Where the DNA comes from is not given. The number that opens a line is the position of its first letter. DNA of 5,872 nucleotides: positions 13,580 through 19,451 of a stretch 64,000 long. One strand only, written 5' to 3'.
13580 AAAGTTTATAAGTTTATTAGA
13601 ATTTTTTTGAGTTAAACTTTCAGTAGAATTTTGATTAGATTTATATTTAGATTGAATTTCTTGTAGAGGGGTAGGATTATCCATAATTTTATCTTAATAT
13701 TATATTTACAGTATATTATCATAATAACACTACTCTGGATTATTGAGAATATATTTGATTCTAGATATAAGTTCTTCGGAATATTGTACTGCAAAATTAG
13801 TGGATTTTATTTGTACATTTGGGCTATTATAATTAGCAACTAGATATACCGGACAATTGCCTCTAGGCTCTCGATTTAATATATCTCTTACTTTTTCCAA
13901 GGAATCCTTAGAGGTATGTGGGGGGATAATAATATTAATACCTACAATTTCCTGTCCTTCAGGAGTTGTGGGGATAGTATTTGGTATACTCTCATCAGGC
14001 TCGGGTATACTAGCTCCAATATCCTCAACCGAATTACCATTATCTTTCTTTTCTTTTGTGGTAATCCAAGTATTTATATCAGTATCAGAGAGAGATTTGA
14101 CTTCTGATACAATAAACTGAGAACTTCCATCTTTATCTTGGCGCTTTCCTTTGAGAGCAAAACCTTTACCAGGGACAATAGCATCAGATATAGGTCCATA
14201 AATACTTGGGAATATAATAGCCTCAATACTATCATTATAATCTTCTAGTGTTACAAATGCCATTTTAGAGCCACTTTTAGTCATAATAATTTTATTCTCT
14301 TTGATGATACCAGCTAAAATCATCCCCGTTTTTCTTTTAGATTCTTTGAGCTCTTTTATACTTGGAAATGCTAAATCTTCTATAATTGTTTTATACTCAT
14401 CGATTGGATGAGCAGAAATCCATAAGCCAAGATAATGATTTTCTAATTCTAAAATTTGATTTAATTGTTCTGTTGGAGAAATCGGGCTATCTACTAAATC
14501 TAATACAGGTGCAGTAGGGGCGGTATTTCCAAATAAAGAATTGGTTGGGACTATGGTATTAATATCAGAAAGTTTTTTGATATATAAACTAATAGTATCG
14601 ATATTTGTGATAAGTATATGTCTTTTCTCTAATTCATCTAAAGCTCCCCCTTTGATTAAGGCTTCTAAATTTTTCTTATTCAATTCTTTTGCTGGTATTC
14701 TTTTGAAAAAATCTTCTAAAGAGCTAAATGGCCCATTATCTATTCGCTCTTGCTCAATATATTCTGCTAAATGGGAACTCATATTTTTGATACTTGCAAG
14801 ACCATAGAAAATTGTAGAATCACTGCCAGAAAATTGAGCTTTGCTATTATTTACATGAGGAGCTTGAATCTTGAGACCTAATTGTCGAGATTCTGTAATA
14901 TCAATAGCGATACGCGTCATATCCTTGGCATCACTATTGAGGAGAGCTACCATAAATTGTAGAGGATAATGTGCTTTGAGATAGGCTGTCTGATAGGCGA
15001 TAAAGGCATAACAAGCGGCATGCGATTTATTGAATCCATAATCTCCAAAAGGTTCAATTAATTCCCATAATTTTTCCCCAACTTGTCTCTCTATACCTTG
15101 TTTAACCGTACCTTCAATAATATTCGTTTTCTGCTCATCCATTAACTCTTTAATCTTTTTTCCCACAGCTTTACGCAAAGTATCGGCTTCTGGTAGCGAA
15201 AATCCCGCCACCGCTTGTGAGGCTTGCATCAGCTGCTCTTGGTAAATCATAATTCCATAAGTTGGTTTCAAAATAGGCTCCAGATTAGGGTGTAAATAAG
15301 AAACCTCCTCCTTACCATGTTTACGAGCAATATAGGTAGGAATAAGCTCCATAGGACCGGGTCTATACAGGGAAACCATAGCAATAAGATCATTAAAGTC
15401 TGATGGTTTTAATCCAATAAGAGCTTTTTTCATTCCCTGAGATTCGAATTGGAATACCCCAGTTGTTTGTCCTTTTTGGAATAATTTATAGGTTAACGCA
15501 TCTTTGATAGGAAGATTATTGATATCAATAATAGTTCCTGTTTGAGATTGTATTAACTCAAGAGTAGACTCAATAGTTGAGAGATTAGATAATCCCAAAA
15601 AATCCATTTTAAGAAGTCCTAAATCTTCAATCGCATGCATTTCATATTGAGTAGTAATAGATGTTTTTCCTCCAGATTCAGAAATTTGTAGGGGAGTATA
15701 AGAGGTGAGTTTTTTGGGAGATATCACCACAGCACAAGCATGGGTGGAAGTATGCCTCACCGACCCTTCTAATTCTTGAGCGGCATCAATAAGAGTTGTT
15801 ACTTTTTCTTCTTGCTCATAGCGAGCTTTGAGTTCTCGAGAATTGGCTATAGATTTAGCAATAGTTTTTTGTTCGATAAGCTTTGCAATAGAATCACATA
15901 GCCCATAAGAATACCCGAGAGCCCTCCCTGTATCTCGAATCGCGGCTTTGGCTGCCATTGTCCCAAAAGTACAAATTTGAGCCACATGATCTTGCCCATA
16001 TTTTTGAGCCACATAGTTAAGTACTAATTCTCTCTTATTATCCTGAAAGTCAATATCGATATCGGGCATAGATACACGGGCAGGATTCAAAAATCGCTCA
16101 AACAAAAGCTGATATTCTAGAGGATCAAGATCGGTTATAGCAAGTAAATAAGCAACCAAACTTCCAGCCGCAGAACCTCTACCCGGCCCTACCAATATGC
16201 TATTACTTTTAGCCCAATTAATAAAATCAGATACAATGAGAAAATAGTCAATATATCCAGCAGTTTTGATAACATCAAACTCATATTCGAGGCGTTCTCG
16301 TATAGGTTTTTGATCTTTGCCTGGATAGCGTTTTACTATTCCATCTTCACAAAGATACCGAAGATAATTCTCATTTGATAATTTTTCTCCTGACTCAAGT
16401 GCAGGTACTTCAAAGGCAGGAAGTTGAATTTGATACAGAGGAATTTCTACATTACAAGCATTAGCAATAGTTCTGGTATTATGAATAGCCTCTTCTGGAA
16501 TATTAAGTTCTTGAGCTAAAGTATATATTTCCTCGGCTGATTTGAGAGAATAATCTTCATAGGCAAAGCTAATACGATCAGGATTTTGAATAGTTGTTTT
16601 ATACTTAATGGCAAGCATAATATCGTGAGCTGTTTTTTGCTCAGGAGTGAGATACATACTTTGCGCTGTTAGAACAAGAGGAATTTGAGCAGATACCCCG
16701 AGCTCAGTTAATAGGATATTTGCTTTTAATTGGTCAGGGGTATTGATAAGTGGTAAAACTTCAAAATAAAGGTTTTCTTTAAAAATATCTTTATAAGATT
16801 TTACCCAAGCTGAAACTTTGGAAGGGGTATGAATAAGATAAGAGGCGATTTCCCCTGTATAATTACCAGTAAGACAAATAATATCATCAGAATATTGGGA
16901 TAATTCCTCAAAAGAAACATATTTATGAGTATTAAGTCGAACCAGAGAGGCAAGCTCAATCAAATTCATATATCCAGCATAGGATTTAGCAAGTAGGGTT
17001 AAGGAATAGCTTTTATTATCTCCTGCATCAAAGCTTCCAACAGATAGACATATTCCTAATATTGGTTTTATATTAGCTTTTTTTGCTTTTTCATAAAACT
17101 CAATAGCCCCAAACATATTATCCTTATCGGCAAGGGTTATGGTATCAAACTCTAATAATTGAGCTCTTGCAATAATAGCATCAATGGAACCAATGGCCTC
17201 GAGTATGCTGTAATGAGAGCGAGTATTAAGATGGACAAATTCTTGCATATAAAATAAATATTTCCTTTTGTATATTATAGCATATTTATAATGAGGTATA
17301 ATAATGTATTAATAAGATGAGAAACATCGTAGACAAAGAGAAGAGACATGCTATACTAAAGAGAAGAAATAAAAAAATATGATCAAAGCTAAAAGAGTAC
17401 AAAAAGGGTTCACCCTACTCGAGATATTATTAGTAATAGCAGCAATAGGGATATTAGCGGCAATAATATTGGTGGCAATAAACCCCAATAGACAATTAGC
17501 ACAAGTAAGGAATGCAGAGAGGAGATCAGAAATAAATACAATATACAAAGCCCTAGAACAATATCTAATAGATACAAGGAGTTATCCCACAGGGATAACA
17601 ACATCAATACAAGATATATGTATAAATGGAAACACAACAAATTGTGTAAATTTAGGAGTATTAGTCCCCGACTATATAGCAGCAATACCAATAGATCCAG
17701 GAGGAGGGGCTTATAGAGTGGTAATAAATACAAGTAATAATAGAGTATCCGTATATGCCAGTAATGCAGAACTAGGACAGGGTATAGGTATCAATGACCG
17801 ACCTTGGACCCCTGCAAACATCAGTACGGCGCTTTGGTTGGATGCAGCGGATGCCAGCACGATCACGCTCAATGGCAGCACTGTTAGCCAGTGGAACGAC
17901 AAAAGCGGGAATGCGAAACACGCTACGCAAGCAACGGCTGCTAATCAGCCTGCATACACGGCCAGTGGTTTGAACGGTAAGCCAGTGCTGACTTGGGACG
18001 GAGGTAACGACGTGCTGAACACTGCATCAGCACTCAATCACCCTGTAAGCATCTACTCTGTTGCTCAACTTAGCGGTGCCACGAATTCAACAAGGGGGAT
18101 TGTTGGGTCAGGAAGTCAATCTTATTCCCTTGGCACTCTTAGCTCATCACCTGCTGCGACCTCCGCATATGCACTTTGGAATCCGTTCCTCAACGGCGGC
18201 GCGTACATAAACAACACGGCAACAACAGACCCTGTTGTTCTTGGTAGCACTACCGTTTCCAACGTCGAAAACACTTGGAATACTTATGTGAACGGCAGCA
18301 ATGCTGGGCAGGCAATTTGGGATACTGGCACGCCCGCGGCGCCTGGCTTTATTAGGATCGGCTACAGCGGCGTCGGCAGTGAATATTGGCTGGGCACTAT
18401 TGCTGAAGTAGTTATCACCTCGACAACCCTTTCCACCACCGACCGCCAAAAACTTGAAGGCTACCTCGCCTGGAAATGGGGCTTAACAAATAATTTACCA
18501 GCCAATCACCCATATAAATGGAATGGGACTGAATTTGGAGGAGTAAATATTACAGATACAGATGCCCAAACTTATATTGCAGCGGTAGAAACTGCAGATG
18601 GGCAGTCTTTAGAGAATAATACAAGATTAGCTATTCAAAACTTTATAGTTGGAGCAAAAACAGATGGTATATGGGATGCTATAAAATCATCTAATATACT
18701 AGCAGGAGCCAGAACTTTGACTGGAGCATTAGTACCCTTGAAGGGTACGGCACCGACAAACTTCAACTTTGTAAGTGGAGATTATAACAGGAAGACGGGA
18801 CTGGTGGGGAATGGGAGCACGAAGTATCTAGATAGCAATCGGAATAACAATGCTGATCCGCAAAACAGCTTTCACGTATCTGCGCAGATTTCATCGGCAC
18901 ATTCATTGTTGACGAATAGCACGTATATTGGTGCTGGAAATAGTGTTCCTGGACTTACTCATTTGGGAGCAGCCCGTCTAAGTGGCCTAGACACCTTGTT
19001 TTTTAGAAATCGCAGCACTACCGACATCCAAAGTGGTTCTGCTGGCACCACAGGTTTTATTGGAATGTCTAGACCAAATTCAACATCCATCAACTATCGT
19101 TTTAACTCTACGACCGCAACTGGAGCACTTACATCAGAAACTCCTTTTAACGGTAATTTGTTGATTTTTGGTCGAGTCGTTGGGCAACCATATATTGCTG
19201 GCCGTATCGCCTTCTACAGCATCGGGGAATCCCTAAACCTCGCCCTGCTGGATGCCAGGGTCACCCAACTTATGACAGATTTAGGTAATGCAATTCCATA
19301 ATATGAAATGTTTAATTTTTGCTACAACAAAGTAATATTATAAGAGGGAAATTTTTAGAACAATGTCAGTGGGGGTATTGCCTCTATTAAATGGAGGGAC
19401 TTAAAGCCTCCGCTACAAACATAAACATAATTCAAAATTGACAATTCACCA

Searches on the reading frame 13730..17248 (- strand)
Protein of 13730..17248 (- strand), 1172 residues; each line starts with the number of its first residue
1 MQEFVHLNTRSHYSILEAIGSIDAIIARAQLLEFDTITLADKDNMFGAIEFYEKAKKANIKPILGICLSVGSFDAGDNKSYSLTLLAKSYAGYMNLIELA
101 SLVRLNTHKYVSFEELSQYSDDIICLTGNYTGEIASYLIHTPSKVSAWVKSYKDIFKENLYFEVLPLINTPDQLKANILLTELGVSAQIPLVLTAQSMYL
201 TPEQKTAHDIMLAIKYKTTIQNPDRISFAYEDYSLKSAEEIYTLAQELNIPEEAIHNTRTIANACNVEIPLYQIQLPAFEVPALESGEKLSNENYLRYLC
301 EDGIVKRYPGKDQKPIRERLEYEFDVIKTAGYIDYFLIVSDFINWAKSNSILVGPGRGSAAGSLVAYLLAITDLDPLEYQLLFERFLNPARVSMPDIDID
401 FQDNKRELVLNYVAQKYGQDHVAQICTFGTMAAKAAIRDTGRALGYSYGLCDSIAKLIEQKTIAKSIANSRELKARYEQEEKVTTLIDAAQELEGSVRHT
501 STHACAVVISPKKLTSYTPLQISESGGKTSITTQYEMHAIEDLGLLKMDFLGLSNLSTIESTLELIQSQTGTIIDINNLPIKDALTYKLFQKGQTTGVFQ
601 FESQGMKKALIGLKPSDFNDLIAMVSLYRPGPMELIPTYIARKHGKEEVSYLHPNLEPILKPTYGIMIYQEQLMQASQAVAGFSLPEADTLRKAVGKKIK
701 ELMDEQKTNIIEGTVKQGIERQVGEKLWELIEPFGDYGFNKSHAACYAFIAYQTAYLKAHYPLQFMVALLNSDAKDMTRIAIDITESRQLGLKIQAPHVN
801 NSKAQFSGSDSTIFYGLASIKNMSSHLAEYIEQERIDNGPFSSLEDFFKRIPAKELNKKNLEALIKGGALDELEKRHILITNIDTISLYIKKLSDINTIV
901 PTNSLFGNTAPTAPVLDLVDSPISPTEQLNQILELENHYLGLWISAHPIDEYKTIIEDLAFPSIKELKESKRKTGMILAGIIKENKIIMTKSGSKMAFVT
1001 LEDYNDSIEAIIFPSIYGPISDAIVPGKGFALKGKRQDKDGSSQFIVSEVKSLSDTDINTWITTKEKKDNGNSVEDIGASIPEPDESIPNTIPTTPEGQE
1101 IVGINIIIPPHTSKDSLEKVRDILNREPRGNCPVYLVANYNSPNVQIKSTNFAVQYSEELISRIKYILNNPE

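Call 9: search_protein_families(library=pfam, proteins=[window:13730-17248:-], max_evalue=0.001)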
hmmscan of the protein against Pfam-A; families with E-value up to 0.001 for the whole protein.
window:13730-17248:- (1172 aa): 5 families
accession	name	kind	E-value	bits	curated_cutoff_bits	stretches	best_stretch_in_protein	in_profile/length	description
PF07733.18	DNA_pol3_alpha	-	9.6e-103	343.8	23.9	1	295-552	2-260/260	Bacterial DNA polymerase III alpha NTPase domain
PF17657.6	DNA_pol3_finger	-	1.2e-62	210.6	22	1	555-718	1-166/166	Bacterial DNA polymerase III alpha subunit finger domain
PF02811.25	PHP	-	5.3e-33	115.1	26.4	1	6-164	1-161/164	PHP domain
PF14579.12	HHH_6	-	1.9e-23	82.9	25.6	1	791-875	1-85/90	Helix-hairpin-helix motif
PF01336.31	tRNA_anti-codon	-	1.4e-06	28.6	27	1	978-1051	3-73/75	OB-fold nucleic acid binding domain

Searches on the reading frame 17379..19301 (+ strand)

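Call 9: search_protein_families(library=pfam, proteins=[window:17379-19301:+], max_evalue=0.001)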
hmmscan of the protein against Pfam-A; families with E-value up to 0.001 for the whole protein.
window:17379-19301:+ (640 aa): 1 family
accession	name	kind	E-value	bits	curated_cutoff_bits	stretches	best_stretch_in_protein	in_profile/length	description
PF07963.17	N_methyl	-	5.1e-06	26.3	21.2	1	6-31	2-27/27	Prokaryotic N-terminal methylation motif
